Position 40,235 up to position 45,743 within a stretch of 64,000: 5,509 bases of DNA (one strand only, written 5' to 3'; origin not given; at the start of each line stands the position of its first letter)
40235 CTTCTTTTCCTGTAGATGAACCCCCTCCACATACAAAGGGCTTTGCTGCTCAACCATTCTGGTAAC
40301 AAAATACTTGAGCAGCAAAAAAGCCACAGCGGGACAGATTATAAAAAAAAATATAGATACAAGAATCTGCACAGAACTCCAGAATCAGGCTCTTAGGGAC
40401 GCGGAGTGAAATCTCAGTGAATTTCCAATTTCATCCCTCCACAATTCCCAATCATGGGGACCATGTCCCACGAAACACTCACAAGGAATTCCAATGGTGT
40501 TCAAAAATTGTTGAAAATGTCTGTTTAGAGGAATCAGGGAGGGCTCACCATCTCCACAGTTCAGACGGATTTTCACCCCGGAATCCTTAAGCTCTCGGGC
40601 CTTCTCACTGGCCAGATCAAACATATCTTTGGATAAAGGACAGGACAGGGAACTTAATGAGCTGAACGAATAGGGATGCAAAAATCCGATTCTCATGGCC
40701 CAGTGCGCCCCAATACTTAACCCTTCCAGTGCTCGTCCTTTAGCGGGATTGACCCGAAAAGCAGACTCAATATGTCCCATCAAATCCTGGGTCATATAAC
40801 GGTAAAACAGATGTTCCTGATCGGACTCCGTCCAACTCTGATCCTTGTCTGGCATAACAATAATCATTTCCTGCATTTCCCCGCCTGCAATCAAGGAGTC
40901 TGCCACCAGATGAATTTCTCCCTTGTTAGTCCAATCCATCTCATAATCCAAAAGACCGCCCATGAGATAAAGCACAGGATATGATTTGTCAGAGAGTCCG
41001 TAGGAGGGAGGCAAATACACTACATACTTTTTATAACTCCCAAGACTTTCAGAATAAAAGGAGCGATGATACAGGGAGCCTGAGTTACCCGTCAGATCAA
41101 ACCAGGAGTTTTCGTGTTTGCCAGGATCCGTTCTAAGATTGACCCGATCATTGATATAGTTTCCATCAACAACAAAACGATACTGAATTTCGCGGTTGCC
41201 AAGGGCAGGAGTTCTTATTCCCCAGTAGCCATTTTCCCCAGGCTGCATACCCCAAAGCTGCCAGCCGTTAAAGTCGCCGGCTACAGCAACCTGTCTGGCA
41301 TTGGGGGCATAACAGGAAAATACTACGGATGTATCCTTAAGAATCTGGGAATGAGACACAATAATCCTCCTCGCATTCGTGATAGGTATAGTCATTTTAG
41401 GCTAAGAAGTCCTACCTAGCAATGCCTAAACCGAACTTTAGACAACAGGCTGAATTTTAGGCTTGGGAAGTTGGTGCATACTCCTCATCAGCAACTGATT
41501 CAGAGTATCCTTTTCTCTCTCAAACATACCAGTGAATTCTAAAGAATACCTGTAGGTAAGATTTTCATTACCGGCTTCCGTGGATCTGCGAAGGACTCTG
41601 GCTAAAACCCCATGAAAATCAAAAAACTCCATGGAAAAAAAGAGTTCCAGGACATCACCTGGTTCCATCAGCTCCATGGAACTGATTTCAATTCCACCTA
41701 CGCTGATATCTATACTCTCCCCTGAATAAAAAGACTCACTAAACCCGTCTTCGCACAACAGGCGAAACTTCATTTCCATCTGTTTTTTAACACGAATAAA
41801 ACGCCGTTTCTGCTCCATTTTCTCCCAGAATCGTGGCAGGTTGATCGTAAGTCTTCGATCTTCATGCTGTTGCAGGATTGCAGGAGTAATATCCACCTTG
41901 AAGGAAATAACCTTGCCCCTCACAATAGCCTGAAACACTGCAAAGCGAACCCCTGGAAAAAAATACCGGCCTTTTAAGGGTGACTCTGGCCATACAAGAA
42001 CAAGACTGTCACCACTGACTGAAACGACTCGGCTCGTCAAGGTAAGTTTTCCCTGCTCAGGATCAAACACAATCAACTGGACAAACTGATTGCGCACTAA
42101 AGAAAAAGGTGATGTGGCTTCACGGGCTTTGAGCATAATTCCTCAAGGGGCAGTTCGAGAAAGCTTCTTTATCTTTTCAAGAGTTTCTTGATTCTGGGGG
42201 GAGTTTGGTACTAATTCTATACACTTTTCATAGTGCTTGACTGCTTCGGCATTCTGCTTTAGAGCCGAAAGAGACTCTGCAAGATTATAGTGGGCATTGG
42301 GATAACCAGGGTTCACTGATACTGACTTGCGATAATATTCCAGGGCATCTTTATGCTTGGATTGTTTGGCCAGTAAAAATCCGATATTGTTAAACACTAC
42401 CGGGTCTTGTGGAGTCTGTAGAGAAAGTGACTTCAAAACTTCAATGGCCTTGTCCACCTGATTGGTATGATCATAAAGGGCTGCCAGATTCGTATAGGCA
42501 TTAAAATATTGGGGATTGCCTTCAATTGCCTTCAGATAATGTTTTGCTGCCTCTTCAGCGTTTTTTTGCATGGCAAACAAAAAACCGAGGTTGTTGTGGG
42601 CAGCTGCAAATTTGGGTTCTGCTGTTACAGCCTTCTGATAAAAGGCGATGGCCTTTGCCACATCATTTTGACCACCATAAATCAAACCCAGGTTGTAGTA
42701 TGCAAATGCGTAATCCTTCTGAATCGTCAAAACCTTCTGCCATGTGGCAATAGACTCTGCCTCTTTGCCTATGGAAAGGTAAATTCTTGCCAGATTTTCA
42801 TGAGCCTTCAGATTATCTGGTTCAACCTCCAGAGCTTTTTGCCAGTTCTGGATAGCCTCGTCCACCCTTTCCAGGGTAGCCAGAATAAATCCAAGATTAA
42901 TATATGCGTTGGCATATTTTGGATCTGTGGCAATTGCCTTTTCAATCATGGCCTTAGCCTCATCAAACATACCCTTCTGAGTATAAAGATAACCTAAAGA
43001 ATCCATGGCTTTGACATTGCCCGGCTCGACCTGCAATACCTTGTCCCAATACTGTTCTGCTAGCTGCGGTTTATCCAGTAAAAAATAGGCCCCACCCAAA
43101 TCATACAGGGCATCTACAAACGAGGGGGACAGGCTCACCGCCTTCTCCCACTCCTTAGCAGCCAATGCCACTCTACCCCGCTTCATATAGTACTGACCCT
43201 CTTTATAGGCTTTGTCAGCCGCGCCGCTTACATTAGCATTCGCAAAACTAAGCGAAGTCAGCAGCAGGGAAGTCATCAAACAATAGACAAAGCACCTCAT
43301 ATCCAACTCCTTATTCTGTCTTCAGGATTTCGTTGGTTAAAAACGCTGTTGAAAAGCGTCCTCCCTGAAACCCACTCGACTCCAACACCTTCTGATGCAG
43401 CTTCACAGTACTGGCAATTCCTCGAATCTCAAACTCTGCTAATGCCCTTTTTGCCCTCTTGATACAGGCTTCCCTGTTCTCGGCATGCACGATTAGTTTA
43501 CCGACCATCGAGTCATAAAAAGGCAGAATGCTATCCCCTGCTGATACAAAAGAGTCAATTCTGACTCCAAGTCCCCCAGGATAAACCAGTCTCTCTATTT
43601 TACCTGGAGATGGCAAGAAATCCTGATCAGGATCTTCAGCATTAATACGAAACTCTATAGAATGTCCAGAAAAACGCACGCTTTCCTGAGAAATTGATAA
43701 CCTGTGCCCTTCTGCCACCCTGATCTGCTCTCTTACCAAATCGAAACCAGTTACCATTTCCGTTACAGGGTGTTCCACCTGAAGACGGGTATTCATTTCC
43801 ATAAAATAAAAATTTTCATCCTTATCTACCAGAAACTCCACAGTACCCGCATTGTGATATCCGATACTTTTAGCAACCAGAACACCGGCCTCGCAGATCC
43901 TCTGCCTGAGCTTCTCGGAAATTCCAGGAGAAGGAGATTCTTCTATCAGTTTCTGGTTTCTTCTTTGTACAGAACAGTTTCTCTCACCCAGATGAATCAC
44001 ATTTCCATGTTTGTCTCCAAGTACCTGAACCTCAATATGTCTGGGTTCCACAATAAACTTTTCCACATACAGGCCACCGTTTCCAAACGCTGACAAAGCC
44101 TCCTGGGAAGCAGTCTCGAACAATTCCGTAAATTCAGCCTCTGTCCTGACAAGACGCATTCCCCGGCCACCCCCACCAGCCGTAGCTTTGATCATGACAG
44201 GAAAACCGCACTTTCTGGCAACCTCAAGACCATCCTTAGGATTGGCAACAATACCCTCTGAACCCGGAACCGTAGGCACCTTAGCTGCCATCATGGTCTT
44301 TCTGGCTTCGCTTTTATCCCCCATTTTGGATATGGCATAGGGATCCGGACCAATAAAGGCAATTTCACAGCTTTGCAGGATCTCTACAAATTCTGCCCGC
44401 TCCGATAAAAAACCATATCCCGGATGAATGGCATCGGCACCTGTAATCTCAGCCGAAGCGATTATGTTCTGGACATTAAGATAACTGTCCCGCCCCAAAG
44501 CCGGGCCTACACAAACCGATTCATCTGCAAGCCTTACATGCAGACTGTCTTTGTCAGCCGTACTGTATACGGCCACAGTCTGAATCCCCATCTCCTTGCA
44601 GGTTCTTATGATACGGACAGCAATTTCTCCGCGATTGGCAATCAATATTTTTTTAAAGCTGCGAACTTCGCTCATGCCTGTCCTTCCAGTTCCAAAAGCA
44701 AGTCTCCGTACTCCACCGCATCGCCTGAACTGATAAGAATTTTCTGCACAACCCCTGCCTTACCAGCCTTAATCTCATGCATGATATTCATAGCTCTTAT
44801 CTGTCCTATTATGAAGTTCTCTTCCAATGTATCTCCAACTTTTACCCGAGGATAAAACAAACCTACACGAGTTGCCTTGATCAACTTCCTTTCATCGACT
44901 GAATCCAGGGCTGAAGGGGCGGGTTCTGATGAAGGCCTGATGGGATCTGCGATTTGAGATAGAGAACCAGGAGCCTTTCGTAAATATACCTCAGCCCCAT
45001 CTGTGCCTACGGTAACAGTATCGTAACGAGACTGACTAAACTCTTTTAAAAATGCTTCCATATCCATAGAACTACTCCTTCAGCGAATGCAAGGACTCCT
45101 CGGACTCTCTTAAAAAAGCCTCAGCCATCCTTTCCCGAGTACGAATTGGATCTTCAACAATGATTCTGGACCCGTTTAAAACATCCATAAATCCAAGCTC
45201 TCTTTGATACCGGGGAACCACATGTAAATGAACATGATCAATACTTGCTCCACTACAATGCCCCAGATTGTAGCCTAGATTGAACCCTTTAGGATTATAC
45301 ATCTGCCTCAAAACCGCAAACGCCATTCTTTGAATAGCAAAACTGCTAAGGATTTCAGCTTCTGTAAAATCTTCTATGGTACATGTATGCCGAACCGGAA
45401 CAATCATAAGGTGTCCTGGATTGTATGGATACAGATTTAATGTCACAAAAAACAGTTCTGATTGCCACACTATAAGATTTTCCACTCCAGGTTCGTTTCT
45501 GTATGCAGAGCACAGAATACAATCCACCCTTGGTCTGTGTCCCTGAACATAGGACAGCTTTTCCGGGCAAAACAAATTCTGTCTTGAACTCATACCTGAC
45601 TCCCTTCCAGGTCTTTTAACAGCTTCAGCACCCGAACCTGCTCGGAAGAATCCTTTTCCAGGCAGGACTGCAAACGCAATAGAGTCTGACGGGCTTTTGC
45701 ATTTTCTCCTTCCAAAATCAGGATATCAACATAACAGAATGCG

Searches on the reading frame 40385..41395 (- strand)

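Call 12: search_protein_families(library=pfam, proteins=[window:40385-41395:-], max_evalue=0.0001)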
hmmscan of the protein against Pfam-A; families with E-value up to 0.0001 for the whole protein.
window:40385-41395:- (336 aa): 2 families
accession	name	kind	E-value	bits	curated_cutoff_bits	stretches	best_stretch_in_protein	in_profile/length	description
PF00756.26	Esterase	-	1.1e-20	74.9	22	1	115-323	1-244/251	Putative esterase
PF02922.24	CBM_48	-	2.2e-10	41.1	22.4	1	21-91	9-81/83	Carbohydrate-binding module 48 (Isoamylase N-terminal domain)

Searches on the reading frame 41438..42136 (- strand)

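Call 12: search_protein_families(library=pfam, proteins=[window:41438-42136:-], max_evalue=0.0001)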
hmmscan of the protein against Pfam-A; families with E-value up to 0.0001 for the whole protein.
window:41438-42136:- (232 aa): 1 family
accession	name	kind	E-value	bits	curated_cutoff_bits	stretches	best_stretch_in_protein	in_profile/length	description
PF07238.19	PilZ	-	1.4e-13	51.5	22.5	1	109-217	1-101/102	PilZ domain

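Call 34: search_protein_families(library=ncbifam, proteins=[window:41438-42136:-], max_evalue=0.01)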
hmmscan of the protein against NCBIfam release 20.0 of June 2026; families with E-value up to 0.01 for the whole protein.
window:41438-42136:- (232 aa): 1 family
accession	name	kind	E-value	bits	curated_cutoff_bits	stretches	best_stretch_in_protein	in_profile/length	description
TIGR02266.1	gmx_TIGR02266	paralog_domain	0.0037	17.4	68.7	1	133-216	13-95/96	TIGR02266 family protein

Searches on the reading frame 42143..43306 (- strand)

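Call 12: search_protein_families(library=pfam, proteins=[window:42143-43306:-], max_evalue=0.0001)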
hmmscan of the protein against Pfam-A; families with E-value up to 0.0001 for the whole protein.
window:42143-43306:- (387 aa): 26 families (the best 25 are shown)
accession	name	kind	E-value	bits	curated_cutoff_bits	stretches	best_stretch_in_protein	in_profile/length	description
PF00515.34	TPR_1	-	1.9e-61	202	27.8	5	200-233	1-34/34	Tetratricopeptide repeat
PF07719.23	TPR_2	-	2.8e-57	186.6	27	3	337-368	2-33/34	Tetratricopeptide repeat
PF13414.12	TPR_11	-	2.4e-54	181.2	26.8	5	37-76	1-40/42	TPR repeat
PF13431.12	TPR_17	-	8.2e-53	172.7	24.4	3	256-289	1-34/34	Tetratricopeptide repeat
PF13181.12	TPR_8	-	1.7e-45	149.7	25.7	3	202-232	3-33/34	Tetratricopeptide repeat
PF14559.12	TPR_19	-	1.6e-38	131.3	25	4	246-303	3-60/68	Tetratricopeptide repeat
PF13432.12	TPR_16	-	4.6e-38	129.7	32.7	3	204-266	1-63/65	Tetratricopeptide repeat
PF13424.12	TPR_12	-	5.9e-35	119.7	30.1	4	167-228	4-73/77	Tetratricopeptide repeat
PF13428.12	TPR_14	-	8.5e-33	109.9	23.5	0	133-175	2-44/44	Tetratricopeptide repeat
PF13374.12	TPR_10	-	4.1e-26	90.6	27.5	0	341-365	7-31/42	Tetratricopeptide repeat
PF13174.12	TPR_6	-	1.9e-24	85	26.3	0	338-369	2-33/33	Tetratricopeptide repeat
PF13176.12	TPR_7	-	7.8e-22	75.9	27.9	0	100-129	1-32/36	Tetratricopeptide repeat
PF23914.1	TPR_CcmH_CycH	-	1e-17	64.9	42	1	125-227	43-148/158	Cytochrome c-type biogenesis protein H TPR domain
PF13371.12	TPR_9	-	1.6e-14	54.1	35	0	104-169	1-66/73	Tetratricopeptide repeat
PF25063.1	ARM_TT21_C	-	1.2e-13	51.8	35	2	53-199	44-197/209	Tetratricopeptide repeat protein 21 C-terminal ARM domain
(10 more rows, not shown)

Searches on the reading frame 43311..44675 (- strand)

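Call 12: search_protein_families(library=pfam, proteins=[window:43311-44675:-], max_evalue=0.0001)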
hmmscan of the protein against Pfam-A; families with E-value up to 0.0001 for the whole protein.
window:43311-44675:- (454 aa): 5 families
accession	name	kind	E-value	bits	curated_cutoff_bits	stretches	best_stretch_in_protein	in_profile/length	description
PF02786.22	CPSase_L_D2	-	5.7e-80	268.2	19.8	1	120-327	1-209/211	Carbamoyl-phosphate synthase L chain, ATP binding domain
PF00289.28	Biotin_carb_N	-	1.3e-44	151.6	25.5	1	7-115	2-110/110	Biotin carboxylase, N-terminal domain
PF02785.25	Biotin_carb_C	-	3.1e-37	127.4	32.4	1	341-447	1-107/108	Biotin carboxylase C-terminal domain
PF07478.18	Dala_Dala_lig_C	-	5.4e-11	42.8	24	1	151-296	30-174/204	D-ala D-ala ligase C-terminus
PF02222.28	ATP-grasp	-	4.2e-08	33.5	27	1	145-297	17-162/179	ATP-grasp domain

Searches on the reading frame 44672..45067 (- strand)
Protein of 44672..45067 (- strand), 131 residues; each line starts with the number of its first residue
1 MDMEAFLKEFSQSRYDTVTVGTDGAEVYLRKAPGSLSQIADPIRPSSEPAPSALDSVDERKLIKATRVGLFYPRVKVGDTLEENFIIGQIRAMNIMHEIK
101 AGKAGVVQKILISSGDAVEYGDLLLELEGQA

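Call 34: search_protein_families(library=ncbifam, proteins=[window:44672-45067:-], max_evalue=0.01)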
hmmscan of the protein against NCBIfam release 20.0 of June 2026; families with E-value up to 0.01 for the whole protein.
window:44672-45067:- (131 aa): 19 families
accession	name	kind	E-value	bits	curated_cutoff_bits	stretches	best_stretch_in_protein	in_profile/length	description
TIGR00531.1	BCCP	equivalog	7.9e-14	52.4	115.2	1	45-128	64-155/156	acetyl-CoA carboxylase biotin carboxyl carrier protein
NF006761.0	PRK09282.1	domain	3.2e-09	35.8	402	1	48-128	509-590/591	pyruvate carboxylase subunit B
NF005457.0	PRK07051.1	equivalog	4.4e-09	36.4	87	1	75-128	26-79/80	acetyl-CoA carboxylase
NF010643.0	PRK14040.1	subfamily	1.1e-08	34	892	1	12-127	476-594/595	oxaloacetate decarboxylase subunit alpha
NF004173.0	PRK05641.1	equivalog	2.5e-07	31.4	199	1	45-127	69-152/153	putative acetyl-CoA carboxylase biotin carboxyl carrier protein subunit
NF005117.0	PRK06549.1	equivalog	3.5e-07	30.9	159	1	74-126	76-128/130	acetyl-CoA carboxylase biotin carboxyl carrier protein subunit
TIGR01108.1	oadA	equivalog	4.7e-07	28.6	756.5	1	11-124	468-582/582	sodium-extruding oxaloacetate decarboxylase subunit alpha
NF009554.0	PRK12999.1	equivalog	7.6e-07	27.3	965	1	60-128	1077-1146/1147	pyruvate carboxylase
NF006079.0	PRK08225.1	equivalog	8.5e-07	28.9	95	1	74-128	16-70/70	acetyl-CoA carboxylase biotin carboxyl carrier protein subunit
NF008814.0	PRK11854.1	equivalog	1.4e-06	27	722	1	74-128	21-75/637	pyruvate dehydrogenase complex dihydrolipoyllysine-residue acetyltransferase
TIGR01348.1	PDHac_trf_long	equivalog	8.8e-06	24.5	552.1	1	75-129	176-230/587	dihydrolipoyllysine-residue acetyltransferase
TIGR02712.1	urea_carbox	equivalog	2.4e-05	22.2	1303.85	1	54-127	1126-1200/1201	urea carboxylase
TIGR01730.1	RND_mfp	subfamily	6.9e-05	22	94.9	1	83-129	14-59/322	efflux RND transporter periplasmic adaptor subunit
TIGR01235.1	pyruv_carbox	equivalog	0.00011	19.8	1114.45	1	74-128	1089-1143/1143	pyruvate carboxylase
NF010645.0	PRK14042.1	equivalog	0.0003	19.7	1182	1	74-128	540-594/596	pyruvate carboxylase subunit B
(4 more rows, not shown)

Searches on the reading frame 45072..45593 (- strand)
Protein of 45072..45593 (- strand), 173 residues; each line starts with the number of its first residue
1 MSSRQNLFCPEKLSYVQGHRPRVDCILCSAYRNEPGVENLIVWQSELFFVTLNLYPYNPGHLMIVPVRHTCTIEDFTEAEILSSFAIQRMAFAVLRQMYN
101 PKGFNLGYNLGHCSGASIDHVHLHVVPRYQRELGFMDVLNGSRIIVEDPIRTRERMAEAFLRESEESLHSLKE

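Call 12: search_protein_families(library=pfam, proteins=[window:45072-45593:-], max_evalue=0.0001)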
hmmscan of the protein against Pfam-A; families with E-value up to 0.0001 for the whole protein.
window:45072-45593:- (173 aa): 2 families
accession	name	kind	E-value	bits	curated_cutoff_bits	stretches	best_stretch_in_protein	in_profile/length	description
PF01230.28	HIT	-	6.7e-14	52.7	21.5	1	39-130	6-97/98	HIT domain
PF11969.13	DcpS_C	-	3.7e-07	31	24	1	25-127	2-101/114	Scavenger mRNA decapping enzyme C-term binding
